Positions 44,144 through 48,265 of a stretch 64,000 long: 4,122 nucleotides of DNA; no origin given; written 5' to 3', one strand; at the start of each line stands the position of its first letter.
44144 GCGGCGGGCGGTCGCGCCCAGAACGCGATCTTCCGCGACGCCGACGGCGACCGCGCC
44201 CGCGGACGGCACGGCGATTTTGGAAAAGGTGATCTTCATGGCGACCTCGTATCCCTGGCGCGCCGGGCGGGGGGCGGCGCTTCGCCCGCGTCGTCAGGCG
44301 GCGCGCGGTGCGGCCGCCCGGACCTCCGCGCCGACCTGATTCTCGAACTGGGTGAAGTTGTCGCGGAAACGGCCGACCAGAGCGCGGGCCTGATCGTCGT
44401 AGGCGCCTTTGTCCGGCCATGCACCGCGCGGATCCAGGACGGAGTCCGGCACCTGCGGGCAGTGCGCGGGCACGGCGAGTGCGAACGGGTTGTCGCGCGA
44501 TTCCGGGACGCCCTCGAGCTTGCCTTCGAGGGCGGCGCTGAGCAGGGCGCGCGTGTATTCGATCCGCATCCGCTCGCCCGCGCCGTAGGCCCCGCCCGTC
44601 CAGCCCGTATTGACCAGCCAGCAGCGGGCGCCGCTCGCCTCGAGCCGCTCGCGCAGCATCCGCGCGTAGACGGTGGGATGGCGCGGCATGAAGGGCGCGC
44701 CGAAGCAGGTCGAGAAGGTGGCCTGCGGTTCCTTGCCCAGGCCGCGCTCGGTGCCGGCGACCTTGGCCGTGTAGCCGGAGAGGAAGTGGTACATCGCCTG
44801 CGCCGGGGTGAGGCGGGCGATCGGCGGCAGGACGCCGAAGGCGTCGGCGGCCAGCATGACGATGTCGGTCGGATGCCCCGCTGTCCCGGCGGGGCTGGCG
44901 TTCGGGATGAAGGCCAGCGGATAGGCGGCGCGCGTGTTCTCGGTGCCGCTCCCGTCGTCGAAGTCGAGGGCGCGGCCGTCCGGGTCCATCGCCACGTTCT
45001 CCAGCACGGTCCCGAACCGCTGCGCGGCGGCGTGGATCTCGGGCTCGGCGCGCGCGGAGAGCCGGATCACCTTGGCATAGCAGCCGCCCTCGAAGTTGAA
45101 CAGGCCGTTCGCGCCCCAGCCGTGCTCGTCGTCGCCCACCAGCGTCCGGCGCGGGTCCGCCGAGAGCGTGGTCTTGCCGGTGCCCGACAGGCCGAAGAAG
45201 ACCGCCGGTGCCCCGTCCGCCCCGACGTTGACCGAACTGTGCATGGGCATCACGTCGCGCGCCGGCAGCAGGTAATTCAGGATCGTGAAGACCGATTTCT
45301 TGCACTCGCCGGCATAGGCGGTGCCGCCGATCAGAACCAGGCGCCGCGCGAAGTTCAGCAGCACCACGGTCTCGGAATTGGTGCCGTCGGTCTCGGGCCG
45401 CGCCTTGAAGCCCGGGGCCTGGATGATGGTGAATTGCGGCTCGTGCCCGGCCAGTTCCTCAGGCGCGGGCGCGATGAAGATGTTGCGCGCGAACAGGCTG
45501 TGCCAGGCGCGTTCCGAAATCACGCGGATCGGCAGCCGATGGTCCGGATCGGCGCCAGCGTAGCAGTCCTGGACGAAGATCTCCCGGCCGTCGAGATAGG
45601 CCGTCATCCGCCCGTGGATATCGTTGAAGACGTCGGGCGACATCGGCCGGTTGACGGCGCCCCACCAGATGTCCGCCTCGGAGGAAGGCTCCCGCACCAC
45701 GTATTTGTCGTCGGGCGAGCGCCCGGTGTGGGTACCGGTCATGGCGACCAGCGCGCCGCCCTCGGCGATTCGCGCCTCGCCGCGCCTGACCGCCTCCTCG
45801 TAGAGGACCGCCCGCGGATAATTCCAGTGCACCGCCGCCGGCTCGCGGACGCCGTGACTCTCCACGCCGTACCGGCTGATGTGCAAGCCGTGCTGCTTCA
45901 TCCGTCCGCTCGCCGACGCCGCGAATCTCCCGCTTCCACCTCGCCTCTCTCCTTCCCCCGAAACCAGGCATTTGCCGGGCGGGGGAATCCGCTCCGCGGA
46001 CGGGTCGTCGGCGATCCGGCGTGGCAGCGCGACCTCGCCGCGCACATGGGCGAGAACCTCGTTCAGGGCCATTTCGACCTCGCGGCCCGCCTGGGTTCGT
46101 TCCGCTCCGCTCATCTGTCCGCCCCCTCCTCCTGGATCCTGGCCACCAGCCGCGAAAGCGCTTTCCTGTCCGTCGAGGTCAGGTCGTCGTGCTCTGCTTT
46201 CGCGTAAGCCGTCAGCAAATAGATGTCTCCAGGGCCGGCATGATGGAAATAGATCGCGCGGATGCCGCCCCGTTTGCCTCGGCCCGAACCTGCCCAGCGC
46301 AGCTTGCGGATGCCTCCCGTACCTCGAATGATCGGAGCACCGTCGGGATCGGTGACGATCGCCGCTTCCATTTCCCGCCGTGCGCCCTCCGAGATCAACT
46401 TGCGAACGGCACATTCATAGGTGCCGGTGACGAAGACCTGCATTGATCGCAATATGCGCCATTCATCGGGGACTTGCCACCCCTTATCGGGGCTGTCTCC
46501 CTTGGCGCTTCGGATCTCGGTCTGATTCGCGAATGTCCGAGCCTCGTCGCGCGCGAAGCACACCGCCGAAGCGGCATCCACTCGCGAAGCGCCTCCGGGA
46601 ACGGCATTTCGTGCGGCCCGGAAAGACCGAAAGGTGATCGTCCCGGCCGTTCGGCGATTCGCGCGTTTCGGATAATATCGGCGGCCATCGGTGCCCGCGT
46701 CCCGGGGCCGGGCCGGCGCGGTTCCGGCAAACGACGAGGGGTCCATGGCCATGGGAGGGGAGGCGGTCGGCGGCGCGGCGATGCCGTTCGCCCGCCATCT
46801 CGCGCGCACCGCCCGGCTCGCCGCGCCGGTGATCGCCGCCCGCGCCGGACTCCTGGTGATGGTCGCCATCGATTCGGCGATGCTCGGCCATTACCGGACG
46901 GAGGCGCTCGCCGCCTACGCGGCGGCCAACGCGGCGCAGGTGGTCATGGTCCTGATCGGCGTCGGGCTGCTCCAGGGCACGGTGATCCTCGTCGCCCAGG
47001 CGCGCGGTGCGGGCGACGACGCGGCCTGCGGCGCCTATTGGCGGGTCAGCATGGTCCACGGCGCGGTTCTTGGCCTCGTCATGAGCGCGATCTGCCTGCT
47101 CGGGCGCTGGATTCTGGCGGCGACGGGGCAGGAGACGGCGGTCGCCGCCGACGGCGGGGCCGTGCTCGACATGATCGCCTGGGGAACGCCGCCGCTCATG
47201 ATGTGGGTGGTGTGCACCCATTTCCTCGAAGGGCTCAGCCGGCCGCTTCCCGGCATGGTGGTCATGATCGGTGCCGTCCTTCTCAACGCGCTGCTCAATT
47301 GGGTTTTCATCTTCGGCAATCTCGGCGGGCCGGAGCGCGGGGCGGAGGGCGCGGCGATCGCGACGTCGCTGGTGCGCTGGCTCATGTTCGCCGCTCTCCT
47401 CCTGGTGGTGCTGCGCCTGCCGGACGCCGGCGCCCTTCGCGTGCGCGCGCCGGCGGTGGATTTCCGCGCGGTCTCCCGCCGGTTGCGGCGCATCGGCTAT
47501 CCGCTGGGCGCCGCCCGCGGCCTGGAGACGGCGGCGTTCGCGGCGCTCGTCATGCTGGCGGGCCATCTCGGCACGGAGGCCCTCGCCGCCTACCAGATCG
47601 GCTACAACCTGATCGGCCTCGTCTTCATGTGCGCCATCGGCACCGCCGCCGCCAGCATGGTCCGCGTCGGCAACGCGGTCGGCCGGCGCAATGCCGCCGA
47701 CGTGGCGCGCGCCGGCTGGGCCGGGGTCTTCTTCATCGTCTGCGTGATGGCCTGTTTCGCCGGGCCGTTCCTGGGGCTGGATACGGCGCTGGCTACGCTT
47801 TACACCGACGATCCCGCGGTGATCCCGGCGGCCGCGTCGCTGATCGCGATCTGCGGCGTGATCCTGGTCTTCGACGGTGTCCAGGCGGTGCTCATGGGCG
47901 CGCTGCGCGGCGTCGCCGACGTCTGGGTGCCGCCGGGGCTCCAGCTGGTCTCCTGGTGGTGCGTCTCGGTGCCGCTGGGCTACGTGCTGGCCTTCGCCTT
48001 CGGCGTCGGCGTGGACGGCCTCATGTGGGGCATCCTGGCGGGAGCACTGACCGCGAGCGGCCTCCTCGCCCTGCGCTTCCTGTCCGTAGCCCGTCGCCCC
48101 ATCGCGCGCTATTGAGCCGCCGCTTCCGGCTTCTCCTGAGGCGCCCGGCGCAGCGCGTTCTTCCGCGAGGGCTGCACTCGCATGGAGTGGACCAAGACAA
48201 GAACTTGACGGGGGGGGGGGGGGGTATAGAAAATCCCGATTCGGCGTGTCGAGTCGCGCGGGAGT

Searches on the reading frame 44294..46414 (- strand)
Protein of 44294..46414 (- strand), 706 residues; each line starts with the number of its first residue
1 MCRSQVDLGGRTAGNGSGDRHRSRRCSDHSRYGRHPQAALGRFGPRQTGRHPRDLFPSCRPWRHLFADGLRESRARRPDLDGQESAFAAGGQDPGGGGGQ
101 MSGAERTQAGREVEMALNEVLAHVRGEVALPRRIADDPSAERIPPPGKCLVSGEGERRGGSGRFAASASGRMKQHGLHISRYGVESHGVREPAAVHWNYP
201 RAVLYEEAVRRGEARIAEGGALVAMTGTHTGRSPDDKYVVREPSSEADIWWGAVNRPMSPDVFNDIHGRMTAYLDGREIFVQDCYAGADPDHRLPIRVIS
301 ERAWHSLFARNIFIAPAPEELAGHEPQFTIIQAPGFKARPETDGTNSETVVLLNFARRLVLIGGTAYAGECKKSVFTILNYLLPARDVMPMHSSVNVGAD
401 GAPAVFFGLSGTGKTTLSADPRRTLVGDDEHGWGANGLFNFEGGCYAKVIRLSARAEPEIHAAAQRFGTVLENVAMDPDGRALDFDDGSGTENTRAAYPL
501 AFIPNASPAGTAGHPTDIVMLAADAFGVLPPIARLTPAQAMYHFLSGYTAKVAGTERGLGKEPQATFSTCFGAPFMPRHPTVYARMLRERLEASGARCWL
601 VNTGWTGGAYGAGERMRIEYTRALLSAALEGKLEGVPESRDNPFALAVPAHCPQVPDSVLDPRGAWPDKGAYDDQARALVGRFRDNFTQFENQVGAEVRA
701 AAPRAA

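Call 7: search_protein_families(library=pfam, proteins=[window:44294-46414:-])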
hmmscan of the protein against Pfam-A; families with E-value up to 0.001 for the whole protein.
window:44294-46414:- (706 aa): 1 family
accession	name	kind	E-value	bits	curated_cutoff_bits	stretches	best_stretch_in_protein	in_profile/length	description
PF01293.25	PEPCK_ATP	-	1e-213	710.6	26.5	1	194-657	2-464/465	Phosphoenolpyruvate carboxykinase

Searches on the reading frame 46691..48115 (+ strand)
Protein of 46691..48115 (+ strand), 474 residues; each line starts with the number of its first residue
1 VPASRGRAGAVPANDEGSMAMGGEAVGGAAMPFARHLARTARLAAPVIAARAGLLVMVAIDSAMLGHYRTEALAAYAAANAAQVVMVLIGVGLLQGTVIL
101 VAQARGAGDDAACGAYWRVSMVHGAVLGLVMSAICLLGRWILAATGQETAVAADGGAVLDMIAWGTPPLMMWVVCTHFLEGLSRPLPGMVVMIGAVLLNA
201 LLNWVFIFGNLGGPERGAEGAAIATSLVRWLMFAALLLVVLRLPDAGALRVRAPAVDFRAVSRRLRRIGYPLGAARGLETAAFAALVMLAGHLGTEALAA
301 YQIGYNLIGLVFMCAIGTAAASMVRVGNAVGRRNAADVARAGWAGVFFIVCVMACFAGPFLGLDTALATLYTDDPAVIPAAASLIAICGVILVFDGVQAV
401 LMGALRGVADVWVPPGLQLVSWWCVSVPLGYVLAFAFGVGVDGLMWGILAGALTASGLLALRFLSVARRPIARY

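Call 7: search_protein_families(library=pfam, proteins=[window:46691-48115:+])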
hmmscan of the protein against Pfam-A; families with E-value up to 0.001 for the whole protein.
window:46691-48115:+ (474 aa): 1 family
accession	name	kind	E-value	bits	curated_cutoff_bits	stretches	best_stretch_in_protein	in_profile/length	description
PF01554.23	MatE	-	1.5e-42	145.5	24.9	2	46-205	1-161/161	MatE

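Call 9: find_encoding_contigs(protein=window:46691-48115:+, flank=3000, max_places=10)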
Protein window:46691-48115:+ (474 aa): no gene with exactly this product is on record in the collection.

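Call 47: search_protein_families(library=ncbifam, proteins=[window:46691-48115:+], max_evalue=0.01)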
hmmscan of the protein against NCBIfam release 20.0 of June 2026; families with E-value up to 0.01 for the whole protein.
window:46691-48115:+ (474 aa): 7 families
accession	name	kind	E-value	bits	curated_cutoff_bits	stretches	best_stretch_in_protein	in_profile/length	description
TIGR00797.1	matE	subfamily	5.8e-63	213.1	147.4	1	46-444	1-395/396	MATE family efflux transporter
NF001214.0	PRK00187.1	equivalog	1.1e-49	169.7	449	1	37-464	9-442/464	NorM family multidrug efflux MATE transporter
NF000263.1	MATE_multi_NorM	equivalog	3.3e-31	109.2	950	1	40-456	20-437/459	multidrug efflux MATE transporter NorM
NF041801.1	MATE_SolL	equivalog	3.8e-18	65.5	780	1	41-449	23-432/458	solanimycin export family MATE transporter SolL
NF007562.1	PRK10189.1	equivalog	1.6e-14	53.6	465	1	41-454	30-448/470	EmmdR/YeeO family multidrug/toxin efflux MATE transporter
NF052396.1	MATE_WgkD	equivalog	5.1e-12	45.5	510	1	193-391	160-352/428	tryglysin-associated MATE efflux transporter WgkD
NF000131.1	MATE_multi_MepA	equivalog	2.4e-07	30.3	850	1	83-455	60-427/451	multidrug efflux MATE transporter MepA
